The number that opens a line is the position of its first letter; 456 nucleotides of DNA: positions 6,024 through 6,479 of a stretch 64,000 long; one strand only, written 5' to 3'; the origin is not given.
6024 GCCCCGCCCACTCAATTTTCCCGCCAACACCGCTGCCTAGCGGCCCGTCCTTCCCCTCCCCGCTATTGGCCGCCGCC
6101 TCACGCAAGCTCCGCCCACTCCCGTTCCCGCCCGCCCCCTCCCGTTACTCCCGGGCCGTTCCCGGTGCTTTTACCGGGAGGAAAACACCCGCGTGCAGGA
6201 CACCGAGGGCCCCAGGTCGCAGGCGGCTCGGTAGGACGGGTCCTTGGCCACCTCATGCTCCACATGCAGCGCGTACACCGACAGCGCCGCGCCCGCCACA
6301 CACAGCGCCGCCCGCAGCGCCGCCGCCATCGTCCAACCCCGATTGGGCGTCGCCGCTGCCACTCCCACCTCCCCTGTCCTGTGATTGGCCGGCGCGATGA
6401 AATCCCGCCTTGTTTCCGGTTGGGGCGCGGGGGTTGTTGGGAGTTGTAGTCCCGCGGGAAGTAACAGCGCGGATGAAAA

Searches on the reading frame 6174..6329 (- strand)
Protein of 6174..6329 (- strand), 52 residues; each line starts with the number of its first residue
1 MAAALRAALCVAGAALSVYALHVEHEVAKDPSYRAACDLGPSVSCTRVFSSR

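Call 71: search_protein_families(library=pfam, proteins=[window:6174-6329:-], max_evalue=0.01)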
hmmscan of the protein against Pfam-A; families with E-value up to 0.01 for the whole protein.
seq(52 aa): 1 family
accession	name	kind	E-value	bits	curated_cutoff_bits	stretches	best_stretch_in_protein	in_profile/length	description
PF07884.19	VKOR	-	7.2e-10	39.6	27.5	1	6-52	3-49/134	Vitamin K epoxide reductase family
